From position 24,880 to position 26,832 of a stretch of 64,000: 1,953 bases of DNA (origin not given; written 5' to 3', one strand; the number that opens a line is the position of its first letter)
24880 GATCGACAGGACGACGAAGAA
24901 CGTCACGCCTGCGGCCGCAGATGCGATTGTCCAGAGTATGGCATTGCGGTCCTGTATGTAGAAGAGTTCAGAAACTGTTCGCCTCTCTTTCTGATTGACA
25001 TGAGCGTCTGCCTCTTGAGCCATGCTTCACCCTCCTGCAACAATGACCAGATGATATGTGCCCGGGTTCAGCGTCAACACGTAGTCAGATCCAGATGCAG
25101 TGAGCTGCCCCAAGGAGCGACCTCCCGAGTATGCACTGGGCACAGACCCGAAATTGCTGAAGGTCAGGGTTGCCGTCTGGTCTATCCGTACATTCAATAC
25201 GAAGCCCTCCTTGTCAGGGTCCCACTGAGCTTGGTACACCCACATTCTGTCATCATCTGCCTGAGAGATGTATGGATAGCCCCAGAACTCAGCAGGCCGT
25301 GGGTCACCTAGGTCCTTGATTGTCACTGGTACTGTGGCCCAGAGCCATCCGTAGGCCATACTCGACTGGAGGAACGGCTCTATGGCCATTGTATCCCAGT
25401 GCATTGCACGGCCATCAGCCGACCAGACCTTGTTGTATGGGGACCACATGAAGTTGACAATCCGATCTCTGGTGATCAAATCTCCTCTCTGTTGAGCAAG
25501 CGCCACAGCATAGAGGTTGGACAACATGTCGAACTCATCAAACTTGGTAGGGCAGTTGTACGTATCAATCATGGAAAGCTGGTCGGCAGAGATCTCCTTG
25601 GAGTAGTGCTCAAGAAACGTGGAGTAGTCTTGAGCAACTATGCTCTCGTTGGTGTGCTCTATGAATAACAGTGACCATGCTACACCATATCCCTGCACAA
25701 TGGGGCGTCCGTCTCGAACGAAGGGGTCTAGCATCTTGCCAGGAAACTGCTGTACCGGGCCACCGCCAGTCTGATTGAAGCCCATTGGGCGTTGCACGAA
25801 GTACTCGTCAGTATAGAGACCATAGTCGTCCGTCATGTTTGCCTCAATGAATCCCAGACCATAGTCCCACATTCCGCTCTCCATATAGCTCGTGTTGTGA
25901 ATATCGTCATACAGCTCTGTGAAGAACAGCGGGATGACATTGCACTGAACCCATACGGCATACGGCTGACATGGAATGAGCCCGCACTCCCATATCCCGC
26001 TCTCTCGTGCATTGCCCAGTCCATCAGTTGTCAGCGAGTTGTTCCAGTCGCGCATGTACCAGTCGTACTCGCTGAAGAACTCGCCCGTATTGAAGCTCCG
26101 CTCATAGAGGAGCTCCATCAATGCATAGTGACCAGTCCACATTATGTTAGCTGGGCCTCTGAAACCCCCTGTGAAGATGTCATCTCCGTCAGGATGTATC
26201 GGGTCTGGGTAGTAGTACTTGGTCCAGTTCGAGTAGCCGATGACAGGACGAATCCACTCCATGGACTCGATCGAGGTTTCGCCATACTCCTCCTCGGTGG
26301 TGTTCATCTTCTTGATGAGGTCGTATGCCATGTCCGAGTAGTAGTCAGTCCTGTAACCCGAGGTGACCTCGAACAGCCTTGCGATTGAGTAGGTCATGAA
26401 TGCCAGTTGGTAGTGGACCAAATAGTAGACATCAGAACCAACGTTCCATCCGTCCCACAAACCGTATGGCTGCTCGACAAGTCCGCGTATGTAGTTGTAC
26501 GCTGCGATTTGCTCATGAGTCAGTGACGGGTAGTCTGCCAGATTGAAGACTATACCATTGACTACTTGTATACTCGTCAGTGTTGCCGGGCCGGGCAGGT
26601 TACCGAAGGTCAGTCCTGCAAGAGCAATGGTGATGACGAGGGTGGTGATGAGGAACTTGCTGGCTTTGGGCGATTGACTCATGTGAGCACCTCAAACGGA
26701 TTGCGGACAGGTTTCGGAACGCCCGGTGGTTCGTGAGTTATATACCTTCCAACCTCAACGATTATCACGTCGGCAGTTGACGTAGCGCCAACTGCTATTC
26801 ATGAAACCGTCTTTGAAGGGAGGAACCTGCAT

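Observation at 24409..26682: Archaeal linalool dehydratase/isomerase-like enzyme coupled to an ECF S-component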

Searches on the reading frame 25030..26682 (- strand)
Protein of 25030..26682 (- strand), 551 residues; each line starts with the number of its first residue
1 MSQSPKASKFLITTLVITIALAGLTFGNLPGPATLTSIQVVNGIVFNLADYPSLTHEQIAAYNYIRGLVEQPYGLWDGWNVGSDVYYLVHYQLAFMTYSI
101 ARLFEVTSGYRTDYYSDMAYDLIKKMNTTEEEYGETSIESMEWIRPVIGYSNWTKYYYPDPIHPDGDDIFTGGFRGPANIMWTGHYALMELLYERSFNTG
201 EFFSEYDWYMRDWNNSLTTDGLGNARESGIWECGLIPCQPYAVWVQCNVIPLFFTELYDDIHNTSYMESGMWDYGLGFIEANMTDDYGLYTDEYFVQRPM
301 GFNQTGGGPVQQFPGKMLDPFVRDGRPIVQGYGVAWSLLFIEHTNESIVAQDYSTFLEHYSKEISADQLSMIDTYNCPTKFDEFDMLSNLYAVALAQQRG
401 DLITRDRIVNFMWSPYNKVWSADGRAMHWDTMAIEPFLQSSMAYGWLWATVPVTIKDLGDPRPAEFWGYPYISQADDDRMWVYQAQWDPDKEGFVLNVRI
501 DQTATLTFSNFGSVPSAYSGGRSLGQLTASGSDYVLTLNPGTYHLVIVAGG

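Call 3: search_protein_families(library=pfam, proteins=[window:25030-26682:-], max_evalue=0.01)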
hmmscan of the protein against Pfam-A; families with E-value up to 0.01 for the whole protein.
window:25030-26682:- (551 aa): 1 family
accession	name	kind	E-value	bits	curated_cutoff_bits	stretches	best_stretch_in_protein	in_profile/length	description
PF18566.7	Ldi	-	2.5e-11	44.1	26.1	1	178-298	72-203/318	Linalool dehydratase/isomerase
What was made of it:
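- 25027..26682 (-): Ldi-family protein, 551 aa, stop codon included. Pfam PF18566 at 44.1 bits (call 3).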

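Call 4: search_protein_families(library=ncbifam, proteins=[window:25030-26682:-], max_evalue=0.01)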
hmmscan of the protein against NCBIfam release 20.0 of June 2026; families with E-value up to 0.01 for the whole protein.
window:25030-26682:- (551 aa): 0 families

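Call 5: search_solved_structures(query=window:25030-26682:-, max_evalue=10, show_alignments=3)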
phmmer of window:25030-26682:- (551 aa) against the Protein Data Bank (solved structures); distinct sequences matched with E-value up to 10: 11.
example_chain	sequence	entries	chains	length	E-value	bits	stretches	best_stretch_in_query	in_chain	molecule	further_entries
5i3t_A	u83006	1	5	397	0.001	21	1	178-285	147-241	Linalool dehydratase/isomerase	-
5hlr_A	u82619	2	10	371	0.0016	20.4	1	178-285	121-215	Linalool dehydratase/isomerase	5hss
5g1u_A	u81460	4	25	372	0.0017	20.3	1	178-285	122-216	LINALOOL DEHYDRATASE/ISOMERASE | LINALOOL DEHYDRATASE ISOMERASE | Linalool dehydratase-isomerase protein LDI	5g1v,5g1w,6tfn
7ad2_A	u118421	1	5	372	0.0022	19.9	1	178-285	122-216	Linalool dehydratase/isomerase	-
6thm_A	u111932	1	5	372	0.0058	18.5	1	234-285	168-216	Linalool dehydratase-isomerase protein LDI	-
6tft_A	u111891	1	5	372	0.019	16.8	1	178-285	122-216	Linalool dehydratase-isomerase protein LDI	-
6t9h_A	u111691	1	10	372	0.023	16.5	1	178-285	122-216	Linalool dehydratase-isomerase protein LDI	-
6tfr_A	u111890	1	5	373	0.026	16.4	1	178-285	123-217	Linalool dehydratase-isomerase protein LDI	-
6k6n_A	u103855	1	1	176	0.28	12.9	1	424-489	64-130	Protein Nef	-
3ik5_A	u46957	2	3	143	0.74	11.6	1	424-489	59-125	Protein Nef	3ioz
5nui_A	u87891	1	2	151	0.83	11.4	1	424-489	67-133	Protein Nef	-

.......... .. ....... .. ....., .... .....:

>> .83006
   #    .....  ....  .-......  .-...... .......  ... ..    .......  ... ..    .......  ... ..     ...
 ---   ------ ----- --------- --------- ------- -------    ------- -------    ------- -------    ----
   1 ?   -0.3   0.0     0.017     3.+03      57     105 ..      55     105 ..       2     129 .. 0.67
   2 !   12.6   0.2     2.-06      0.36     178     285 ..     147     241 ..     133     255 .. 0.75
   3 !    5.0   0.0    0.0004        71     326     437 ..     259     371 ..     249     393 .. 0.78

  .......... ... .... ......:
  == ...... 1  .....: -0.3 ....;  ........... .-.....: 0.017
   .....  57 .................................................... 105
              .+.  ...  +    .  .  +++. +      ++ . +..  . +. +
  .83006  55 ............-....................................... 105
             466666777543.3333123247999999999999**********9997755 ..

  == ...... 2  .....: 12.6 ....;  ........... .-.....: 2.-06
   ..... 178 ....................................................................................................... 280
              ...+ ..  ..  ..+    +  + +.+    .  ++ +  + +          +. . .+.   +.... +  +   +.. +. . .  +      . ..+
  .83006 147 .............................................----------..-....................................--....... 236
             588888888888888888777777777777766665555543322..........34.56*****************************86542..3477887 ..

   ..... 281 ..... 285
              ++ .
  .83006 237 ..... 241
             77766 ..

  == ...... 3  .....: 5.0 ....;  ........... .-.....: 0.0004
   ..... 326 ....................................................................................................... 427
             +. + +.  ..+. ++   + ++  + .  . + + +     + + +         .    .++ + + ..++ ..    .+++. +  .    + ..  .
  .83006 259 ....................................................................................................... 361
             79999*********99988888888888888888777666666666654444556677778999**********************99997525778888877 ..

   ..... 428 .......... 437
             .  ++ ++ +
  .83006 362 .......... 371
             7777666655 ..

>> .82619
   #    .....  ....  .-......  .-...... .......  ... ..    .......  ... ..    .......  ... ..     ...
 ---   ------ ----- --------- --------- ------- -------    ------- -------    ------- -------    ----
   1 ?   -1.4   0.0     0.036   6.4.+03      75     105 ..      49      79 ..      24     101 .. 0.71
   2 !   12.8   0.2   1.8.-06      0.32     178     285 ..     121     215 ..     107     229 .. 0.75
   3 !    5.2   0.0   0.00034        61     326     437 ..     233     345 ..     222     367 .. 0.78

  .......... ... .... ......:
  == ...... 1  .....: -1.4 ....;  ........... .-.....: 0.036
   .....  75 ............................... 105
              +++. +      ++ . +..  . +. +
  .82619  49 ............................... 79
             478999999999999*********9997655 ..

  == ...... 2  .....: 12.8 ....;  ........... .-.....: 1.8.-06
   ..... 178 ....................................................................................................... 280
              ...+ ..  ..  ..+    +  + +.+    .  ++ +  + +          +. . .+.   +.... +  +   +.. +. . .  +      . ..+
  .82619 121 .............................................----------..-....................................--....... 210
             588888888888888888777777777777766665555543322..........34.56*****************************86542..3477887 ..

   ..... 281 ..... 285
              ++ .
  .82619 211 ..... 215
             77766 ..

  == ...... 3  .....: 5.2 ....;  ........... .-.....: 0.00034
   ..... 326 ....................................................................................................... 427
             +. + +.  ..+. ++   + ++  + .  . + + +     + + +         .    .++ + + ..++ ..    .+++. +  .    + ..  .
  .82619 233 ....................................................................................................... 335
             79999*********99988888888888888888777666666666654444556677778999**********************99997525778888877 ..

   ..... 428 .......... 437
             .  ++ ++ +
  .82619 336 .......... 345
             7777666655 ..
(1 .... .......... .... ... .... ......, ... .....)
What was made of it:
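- Checked: The only significant PDB sequence hits are Ldi chains (E 1e-3 to 2.6e-2); three Nef chains at E 0.28-0.83 are noise (call 5).
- The only significant PDB sequence hits are Ldi chains (call 5).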

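Call 6: find_homologous_proteins(query=window:25030-26682:-, max_evalue=0.001)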
Query window:25030-26682:- (551 aa): 188 proteins with E <= 0.001 among 5817 candidates; the best 120 are listed.
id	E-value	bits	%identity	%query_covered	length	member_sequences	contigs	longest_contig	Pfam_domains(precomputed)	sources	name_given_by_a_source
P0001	0.0e+0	1264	96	100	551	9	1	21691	PF18566.8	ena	-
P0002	0.0e+0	1220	92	100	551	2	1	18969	PF18566.8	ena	-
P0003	0.0e+0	1070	78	100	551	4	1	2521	PF18566.8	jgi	jgi:hypothetical protein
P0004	0.0e+0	1016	75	100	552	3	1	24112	PF18566.8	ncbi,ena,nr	ncbi:MAG: hypothetical protein C4K47_07310 [Candidatus Thorarchaeota archaeon]|nr:MAG: hypothetical 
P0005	2.1e-283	959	71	99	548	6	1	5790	PF18566.8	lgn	-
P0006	2.5e-268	910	68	100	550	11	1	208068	PF18566.8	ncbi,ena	ncbi:MAG: hypothetical protein RTU09_03395 [Candidatus Thorarchaeota archaeon]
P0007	2.2e-250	850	64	99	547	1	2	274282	PF18566.8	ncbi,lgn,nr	ncbi:MAG: hypothetical protein EAX95_01150 [Candidatus Thorarchaeota archaeon]|nr:hypothetical prote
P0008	2.3e-248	844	64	99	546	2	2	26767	PF18566.8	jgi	jgi:hypothetical protein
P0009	1.1e-246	838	64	95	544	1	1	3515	PF18566.8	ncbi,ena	-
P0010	1.4e-241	821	62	99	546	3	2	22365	PF18566.8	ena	-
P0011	1.5e-217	742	57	99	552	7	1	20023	PF18566.8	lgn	-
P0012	6.2e-217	740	57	100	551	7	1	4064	PF18566.8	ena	-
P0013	1.9e-216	738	57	99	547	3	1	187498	PF18566.8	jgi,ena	-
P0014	1.1e-214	733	58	99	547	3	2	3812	PF18566.8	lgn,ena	-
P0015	2.5e-214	731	59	95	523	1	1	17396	PF18566.8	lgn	-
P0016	7.7e-214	730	57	99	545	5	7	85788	PF18566.8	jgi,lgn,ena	jgi:hypothetical protein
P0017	2.4e-213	728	61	90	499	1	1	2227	PF18566.8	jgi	-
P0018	1.2e-210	719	57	100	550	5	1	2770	PF18566.8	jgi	jgi:hypothetical protein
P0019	4.9e-210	717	56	99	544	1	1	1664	PF18566.8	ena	-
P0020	2.5e-208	712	56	99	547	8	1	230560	PF18566.8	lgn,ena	-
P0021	2.9e-208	711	56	100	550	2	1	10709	PF18566.8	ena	-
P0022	9.5e-207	706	56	99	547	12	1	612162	PF18566.8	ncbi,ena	-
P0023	1.4e-206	706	56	99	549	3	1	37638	PF18566.8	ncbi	ncbi:MAG: hypothetical protein ACFFEJ_14875 [Candidatus Thorarchaeota archaeon]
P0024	2.2e-206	705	56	99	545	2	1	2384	PF18566.8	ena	-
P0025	2.3e-205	702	56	99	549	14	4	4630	PF18566.8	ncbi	ncbi:MAG: hypothetical protein ACXABV_15450 [Candidatus Thorarchaeota archaeon]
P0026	3.0e-205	701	56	99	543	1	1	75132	PF18566.8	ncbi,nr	ncbi:MAG: hypothetical protein HXY34_08205 [Candidatus Thorarchaeota archaeon]|nr:hypothetical prote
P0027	3.2e-205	701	55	99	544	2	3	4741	PF18566.8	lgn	-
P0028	5.6e-203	694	55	99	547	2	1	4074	PF18566.8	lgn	-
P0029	6.3e-203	694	56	99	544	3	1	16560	PF18566.8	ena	-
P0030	1.4e-200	686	54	99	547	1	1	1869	PF18566.8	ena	-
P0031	9.9e-199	680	54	99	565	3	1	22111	PF18566.8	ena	-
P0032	2.7e-197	675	53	99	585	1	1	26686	PF18566.8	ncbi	-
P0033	2.8e-197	675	54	99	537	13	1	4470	PF18566.8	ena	-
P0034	3.4e-196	672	53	99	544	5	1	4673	PF18566.8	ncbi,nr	ncbi:MAG: hypothetical protein KGY80_13380 [Candidatus Thorarchaeota archaeon]|nr:hypothetical prote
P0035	5.5e-195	668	53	99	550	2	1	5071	PF18566.8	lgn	-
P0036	4.1e-194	665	55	100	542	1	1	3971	PF18566.8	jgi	jgi:hypothetical protein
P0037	4.2e-194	665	53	99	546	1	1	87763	PF18566.8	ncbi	-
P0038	7.1e-194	664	53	100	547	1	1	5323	PF18566.8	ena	-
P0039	2.0e-193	662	54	99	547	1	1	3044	PF18566.8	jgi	jgi:hypothetical protein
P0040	2.3e-193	662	52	99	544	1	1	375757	PF18566.8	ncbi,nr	ncbi:MAG: hypothetical protein GF411_06740 [Candidatus Lokiarchaeota archaeon]|nr:hypothetical prote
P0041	4.9e-193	661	52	99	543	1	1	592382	PF18566.8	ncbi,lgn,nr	ncbi:MAG: hypothetical protein BAJATHORv1_20302 [Candidatus Thorarchaeota archaeon]|nr:MAG: hypothet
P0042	8.5e-193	660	52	100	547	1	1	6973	PF18566.8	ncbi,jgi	ncbi:MAG: linalool dehydratase/isomerase domain-containing protein [Candidatus Thorarchaeota archaeo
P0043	9.5e-193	660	55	99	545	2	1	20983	PF18566.8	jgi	-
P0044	1.1e-192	660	53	98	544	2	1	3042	PF18566.8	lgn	-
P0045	1.9e-192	659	53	99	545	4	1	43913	PF18566.8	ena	-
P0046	4.5e-192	658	53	99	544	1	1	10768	PF18566.8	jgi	jgi:hypothetical protein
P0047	4.7e-192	658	53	100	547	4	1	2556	PF18566.8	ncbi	ncbi:MAG: hypothetical protein ACFFEE_13645 [Candidatus Thorarchaeota archaeon]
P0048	5.0e-192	658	54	99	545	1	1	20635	PF18566.8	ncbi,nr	ncbi:MAG: hypothetical protein P1Q69_02665 [Candidatus Thorarchaeota archaeon]|nr:hypothetical prote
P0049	7.0e-192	657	54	99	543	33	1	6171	PF18566.8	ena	-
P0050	1.8e-191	656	53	99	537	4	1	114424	PF18566.8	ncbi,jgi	ncbi:MAG: linalool dehydratase/isomerase domain-containing protein [Candidatus Thorarchaeota archaeo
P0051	2.7e-191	655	56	95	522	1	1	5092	PF18566.8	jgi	jgi:hypothetical protein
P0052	2.9e-191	655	52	99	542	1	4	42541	PF18566.8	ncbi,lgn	ncbi:MAG: hypothetical protein ACFFEF_02015 [Candidatus Thorarchaeota archaeon]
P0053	7.9e-191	654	53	99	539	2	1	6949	PF18566.8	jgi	jgi:hypothetical protein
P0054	8.1e-191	654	53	99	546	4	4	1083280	PF18566.8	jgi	jgi:hypothetical protein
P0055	1.2e-190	653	53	100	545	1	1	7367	PF18566.8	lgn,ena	-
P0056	1.5e-190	653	53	100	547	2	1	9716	PF18566.8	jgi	jgi:hypothetical protein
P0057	3.3e-190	652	53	100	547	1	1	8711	PF18566.8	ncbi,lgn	ncbi:MAG: hypothetical protein ACFFFK_02480 [Candidatus Thorarchaeota archaeon]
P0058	6.2e-190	651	53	99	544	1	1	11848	PF18566.8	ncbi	-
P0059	6.6e-190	651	53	100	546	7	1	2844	PF18566.8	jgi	jgi:hypothetical protein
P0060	2.4e-189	649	52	100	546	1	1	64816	PF18566.8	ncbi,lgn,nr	ncbi:MAG: hypothetical protein JW779_04955 [Candidatus Thorarchaeota archaeon]|nr:hypothetical prote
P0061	2.6e-189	649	53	100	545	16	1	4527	PF18566.8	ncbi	-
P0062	2.7e-189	649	53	100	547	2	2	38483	PF18566.8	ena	-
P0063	4.7e-189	648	52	100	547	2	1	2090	PF18566.8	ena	-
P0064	6.9e-189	647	53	98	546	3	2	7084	PF18566.8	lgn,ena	-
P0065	1.8e-188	646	52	100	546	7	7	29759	PF18566.8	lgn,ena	-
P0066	1.8e-188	646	52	100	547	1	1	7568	PF18566.8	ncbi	-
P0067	2.0e-188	646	52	99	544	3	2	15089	PF18566.8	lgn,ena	-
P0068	2.2e-188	646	52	100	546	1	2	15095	PF18566.8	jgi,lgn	jgi:hypothetical protein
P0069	7.0e-188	644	52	100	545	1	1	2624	PF18566.8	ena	-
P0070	1.3e-187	643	51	99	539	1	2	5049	PF18566.8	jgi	jgi:hypothetical protein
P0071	1.3e-187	643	52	100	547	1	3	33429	PF18566.8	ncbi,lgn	ncbi:MAG: hypothetical protein ACFFE2_13425 [Candidatus Thorarchaeota archaeon]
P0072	1.7e-187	643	52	99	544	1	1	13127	PF18566.8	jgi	jgi:hypothetical protein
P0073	1.7e-187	643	52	99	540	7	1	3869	PF18566.8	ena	-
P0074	1.8e-187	643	52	99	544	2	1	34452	PF18566.8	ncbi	-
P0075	1.8e-187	643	54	96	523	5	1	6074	PF18566.8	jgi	jgi:hypothetical protein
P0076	2.3e-187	642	52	100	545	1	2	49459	PF18566.8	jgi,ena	jgi:hypothetical protein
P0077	2.9e-187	642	50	99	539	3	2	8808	PF18566.8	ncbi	ncbi:MAG: linalool dehydratase/isomerase domain-containing protein [Candidatus Thorarchaeota archaeo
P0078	3.2e-187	642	52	100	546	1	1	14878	PF18566.8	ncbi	-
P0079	3.3e-187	642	53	100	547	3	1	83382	PF18566.8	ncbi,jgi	-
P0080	3.3e-187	642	53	100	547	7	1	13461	PF18566.8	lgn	-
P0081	6.7e-187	641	52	99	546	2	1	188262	PF18566.8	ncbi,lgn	-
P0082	7.4e-187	641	51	100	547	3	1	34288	PF18566.8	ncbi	ncbi:MAG: hypothetical protein ACFFEW_04480 [Candidatus Thorarchaeota archaeon]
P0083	1.0e-186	640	51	99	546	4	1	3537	PF18566.8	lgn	-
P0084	4.1e-186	638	52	99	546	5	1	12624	PF18566.8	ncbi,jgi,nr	ncbi:MAG: hypothetical protein OEV85_10780 [Candidatus Thorarchaeota archaeon]|nr:hypothetical prote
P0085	1.3e-185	637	52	100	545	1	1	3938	PF18566.8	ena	-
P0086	3.3e-185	635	52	100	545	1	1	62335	PF18566.8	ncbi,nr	ncbi:MAG: hypothetical protein EAX87_06145 [Candidatus Thorarchaeota archaeon]|nr:hypothetical prote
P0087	1.2e-184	633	51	99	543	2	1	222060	PF18566.8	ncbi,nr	ncbi:MAG: hypothetical protein EAX81_04800 [Candidatus Thorarchaeota archaeon]|nr:hypothetical prote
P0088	1.4e-184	633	51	98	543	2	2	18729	PF18566.8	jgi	jgi:hypothetical protein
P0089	1.7e-184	633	52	100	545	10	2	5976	PF18566.8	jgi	jgi:hypothetical protein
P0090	3.9e-184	632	51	99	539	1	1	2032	PF18566.8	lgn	-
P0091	2.2e-183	629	51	100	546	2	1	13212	PF18566.8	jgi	-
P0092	4.8e-183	628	51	100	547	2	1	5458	PF18566.8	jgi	-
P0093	6.7e-183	628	52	100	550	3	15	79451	PF18566.8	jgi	jgi:hypothetical protein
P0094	9.9e-183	627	52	99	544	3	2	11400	PF18566.8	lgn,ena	-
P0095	9.4e-182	624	49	98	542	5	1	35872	PF18566.8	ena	-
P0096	1.8e-181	623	50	99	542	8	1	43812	PF18566.8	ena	-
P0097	3.0e-181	622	50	99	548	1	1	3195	PF18566.8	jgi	jgi:hypothetical protein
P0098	3.6e-181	622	51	98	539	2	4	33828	PF18566.8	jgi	jgi:hypothetical protein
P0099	5.4e-181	621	52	99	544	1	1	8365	PF18566.8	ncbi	ncbi:MAG: hypothetical protein ACFE7R_02535 [Candidatus Hodarchaeota archaeon]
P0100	7.1e-181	621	51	100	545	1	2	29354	PF18566.8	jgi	jgi:hypothetical protein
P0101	7.9e-181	621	53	93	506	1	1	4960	PF18566.8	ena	-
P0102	2.5e-179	616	51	96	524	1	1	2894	PF18566.8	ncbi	ncbi:MAG: hypothetical protein ACFFCP_18155, partial [Promethearchaeota archaeon]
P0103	6.1e-179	615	52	93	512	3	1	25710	PF18566.8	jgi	jgi:hypothetical protein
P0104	2.1e-178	613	52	99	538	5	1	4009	PF18566.8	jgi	-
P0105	8.2e-178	611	50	98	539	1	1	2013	PF18566.8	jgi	jgi:hypothetical protein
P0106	4.9e-177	608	51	99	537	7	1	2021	PF18566.8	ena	-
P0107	7.4e-177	608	55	88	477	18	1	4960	PF18566.8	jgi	-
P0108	3.0e-176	606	51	99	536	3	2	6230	PF18566.8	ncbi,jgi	ncbi:MAG: hypothetical protein PVI03_03765 [Candidatus Thorarchaeota archaeon]|jgi:hypothetical prot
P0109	1.5e-175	603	51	99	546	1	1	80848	PF18566.8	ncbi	-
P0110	1.6e-175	603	50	98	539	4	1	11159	PF18566.8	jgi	jgi:hypothetical protein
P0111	2.4e-175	603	49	99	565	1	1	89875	PF18566.8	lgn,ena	-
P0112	6.7e-175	601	51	99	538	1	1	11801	PF18566.8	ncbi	-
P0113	2.7e-174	599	48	99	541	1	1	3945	PF18566.8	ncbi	ncbi:MAG: hypothetical protein ACFFDN_32530 [Candidatus Hodarchaeota archaeon]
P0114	4.5e-174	598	50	99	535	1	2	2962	PF18566.8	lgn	-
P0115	6.0e-174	598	50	99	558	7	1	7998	PF18566.8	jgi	jgi:hypothetical protein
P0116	2.3e-173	596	48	99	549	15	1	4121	PF18566.8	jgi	jgi:hypothetical protein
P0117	2.9e-173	596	51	96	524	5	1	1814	PF18566.8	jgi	jgi:hypothetical protein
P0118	3.3e-173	596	48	99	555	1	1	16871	PF18566.8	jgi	jgi:hypothetical protein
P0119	4.8e-173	595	50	99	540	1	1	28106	PF18566.8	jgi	-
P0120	8.3e-173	594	51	99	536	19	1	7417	PF18566.8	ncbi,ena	-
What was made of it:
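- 25027..26682 (-): 188 homologues, all Asgard (call 6).
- On Ldi family (Pfam PF18566 superfamily): All 120 listed homologues carry PF18566 (call 6).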
